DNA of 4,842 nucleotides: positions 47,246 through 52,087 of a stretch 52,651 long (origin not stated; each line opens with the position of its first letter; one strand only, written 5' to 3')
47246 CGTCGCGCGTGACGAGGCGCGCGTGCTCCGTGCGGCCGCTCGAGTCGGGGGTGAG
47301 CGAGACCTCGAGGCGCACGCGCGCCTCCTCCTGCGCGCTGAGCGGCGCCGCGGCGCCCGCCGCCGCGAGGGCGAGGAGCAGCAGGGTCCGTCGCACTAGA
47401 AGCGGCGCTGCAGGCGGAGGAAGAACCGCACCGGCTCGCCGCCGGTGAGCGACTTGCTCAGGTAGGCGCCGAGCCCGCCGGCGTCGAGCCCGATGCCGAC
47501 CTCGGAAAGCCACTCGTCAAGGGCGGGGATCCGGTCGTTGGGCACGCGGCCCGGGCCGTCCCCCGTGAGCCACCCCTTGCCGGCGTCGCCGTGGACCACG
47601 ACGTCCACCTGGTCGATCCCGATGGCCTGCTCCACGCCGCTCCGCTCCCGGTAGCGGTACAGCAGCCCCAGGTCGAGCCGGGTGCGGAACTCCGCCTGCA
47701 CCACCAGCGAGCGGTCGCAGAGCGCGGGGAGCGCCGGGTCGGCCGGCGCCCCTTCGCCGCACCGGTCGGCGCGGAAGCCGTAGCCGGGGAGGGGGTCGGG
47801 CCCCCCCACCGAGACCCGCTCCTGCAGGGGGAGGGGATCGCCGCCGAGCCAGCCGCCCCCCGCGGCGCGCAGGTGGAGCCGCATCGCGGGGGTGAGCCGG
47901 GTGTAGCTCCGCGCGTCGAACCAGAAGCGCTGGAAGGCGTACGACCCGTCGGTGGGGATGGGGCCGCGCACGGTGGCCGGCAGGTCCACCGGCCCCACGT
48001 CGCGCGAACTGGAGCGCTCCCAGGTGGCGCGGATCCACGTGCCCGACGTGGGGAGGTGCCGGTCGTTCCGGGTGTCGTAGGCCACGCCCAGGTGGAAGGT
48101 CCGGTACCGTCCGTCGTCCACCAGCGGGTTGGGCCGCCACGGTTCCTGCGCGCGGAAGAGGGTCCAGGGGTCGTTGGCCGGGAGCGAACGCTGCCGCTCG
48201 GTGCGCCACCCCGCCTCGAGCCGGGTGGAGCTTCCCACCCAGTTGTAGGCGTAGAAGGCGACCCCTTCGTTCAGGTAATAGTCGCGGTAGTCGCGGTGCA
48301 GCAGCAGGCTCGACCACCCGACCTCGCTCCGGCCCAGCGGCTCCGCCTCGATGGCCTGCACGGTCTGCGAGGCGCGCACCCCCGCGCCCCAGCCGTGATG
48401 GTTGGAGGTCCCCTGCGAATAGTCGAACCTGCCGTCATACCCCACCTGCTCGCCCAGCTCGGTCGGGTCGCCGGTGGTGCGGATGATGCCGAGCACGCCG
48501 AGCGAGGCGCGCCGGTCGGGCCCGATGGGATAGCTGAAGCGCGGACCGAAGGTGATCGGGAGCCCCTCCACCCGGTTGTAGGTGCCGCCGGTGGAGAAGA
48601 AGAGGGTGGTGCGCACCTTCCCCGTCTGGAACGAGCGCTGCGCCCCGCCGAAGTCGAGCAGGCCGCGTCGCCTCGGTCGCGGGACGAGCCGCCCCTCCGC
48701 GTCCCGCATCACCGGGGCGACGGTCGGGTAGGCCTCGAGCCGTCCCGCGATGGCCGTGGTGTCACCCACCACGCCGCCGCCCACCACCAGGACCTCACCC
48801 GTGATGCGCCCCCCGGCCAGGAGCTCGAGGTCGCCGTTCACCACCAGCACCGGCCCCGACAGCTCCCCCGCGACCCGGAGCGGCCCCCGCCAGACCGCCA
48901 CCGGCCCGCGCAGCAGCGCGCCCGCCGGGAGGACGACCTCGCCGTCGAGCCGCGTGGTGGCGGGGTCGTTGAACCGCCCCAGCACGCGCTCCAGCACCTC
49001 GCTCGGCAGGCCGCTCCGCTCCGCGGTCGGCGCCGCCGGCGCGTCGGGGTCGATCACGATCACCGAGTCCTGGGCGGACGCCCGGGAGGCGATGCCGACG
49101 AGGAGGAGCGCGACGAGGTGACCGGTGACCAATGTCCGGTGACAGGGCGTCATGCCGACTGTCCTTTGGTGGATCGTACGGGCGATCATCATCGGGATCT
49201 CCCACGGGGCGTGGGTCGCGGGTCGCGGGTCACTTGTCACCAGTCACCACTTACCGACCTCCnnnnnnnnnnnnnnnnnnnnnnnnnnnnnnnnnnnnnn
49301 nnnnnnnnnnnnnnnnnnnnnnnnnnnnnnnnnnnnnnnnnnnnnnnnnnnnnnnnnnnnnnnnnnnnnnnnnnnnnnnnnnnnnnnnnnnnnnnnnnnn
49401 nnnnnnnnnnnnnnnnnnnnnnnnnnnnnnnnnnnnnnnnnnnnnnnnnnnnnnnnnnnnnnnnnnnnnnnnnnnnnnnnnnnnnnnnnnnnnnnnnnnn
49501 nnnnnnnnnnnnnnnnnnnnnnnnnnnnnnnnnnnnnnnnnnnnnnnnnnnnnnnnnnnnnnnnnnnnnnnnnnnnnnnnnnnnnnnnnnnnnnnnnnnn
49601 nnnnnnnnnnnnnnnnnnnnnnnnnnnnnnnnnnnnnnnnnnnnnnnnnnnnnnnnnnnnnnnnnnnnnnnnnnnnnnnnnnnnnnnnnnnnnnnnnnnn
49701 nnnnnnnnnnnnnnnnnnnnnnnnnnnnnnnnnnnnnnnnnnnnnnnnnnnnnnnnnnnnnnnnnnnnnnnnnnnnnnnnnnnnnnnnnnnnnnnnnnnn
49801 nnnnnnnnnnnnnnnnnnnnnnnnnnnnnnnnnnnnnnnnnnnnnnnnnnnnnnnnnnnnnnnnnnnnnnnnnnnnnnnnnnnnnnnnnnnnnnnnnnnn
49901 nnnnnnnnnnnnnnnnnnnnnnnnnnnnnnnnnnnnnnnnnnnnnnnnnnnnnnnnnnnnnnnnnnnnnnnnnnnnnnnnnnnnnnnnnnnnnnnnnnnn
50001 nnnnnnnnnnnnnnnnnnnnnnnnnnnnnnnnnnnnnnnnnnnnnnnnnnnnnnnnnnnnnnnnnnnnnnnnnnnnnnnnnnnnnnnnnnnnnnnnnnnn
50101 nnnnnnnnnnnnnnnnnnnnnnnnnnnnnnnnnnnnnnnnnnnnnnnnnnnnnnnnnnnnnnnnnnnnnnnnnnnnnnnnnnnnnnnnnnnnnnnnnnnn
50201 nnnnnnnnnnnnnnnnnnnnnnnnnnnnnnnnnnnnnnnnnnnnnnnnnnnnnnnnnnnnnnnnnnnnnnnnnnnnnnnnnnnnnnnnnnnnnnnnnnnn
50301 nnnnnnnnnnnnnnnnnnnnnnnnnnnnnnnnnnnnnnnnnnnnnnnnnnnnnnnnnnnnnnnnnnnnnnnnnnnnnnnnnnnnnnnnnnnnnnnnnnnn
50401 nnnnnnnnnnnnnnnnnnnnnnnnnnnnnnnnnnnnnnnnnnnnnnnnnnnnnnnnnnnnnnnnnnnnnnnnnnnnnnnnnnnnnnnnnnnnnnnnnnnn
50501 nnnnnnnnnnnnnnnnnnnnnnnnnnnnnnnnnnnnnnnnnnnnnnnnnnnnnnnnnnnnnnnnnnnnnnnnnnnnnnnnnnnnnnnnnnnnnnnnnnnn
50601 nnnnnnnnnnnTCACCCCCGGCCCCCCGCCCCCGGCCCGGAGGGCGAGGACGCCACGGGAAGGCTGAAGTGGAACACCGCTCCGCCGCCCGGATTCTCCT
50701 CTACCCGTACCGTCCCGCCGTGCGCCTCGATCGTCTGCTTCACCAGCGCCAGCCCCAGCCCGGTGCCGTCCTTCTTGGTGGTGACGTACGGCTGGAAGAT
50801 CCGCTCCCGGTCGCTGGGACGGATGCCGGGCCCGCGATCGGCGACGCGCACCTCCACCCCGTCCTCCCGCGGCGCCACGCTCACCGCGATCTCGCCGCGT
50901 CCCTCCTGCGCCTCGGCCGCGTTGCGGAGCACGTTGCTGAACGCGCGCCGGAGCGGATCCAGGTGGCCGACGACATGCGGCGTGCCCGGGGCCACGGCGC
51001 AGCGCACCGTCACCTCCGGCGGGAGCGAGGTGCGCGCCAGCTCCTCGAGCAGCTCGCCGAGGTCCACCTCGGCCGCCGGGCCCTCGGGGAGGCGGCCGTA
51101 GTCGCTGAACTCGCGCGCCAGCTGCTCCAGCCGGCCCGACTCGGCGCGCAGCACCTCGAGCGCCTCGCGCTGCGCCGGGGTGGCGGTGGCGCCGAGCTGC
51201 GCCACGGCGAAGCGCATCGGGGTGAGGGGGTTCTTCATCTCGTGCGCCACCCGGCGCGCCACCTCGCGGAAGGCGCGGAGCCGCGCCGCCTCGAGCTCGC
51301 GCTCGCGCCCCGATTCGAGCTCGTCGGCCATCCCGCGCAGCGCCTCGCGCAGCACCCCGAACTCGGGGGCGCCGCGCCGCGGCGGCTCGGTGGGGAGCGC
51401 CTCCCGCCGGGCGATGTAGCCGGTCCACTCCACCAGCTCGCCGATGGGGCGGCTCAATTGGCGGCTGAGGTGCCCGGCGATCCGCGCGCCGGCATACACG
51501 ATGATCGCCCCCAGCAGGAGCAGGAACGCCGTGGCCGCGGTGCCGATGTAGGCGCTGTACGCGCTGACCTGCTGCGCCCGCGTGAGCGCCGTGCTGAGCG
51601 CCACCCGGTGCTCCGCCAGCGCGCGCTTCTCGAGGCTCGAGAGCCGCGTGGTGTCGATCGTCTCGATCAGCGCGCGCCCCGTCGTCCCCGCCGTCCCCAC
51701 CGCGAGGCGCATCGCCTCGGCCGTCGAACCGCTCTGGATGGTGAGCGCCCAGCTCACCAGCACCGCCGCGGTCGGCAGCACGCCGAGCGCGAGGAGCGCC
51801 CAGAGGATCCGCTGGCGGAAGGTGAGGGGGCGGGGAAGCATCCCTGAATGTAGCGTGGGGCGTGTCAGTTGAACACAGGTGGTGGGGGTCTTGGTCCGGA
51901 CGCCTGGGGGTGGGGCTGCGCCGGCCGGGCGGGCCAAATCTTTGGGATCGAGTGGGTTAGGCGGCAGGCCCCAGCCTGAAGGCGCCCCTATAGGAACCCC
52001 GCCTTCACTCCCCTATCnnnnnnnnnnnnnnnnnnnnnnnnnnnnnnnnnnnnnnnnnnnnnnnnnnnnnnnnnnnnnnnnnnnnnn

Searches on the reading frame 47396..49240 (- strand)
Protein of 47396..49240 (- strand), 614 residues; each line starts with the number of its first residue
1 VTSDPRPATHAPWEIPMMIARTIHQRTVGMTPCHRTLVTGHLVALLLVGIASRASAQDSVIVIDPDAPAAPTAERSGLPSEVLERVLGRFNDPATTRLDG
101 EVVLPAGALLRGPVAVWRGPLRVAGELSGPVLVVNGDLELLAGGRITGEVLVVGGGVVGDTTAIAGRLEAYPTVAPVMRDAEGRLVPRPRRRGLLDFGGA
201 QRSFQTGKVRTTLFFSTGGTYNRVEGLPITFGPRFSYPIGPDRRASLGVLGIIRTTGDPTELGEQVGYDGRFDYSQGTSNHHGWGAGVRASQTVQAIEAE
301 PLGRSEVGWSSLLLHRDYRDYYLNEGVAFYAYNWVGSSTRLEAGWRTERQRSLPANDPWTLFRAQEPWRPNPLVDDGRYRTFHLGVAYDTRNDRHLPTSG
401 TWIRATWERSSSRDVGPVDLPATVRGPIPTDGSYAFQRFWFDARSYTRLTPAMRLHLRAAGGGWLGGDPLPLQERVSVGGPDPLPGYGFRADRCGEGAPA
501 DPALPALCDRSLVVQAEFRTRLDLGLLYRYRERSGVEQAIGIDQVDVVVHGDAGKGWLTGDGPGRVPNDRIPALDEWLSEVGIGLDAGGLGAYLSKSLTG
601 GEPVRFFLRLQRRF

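Call 66: search_protein_families(library=pfam, proteins=[window:47396-49240:-], max_evalue=0.00001)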
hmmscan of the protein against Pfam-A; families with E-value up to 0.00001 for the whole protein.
window:47396-49240:- (614 aa): 1 family
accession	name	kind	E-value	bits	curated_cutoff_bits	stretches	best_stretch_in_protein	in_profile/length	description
PF01103.29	Omp85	-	5.9e-06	26.5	24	0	381-490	116-213/325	Omp85 superfamily domain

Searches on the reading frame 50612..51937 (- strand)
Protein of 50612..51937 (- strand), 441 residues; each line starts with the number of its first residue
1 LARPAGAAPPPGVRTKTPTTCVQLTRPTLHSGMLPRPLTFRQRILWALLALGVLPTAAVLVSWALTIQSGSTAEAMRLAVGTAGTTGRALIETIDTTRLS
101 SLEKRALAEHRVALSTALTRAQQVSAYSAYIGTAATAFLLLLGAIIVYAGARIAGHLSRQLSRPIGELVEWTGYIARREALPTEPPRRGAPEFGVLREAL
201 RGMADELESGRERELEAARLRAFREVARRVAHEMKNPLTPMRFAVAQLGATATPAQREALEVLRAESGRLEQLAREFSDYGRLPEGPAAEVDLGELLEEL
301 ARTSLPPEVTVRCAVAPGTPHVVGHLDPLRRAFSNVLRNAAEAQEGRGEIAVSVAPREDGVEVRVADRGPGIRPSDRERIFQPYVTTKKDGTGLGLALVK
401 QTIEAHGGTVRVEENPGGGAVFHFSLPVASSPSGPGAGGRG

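Call 66: search_protein_families(library=pfam, proteins=[window:50612-51937:-], max_evalue=0.00001)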
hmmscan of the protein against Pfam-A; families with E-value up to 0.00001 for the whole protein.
window:50612-51937:- (441 aa): 3 families
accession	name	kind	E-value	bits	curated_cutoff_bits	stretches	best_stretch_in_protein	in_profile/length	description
PF02518.31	HATPase_c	-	2.2e-27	96.1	26.4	1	327-429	4-110/111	Histidine kinase-, DNA gyrase B-, and HSP90-like ATPase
PF00512.31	HisKA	-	6.1e-10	39.5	26.9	1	225-285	4-65/66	His Kinase A (phospho-acceptor) domain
PF13581.12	HATPase_c_2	-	4.2e-06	27.2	27.4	1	332-405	39-111/127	Histidine kinase-like ATPase domain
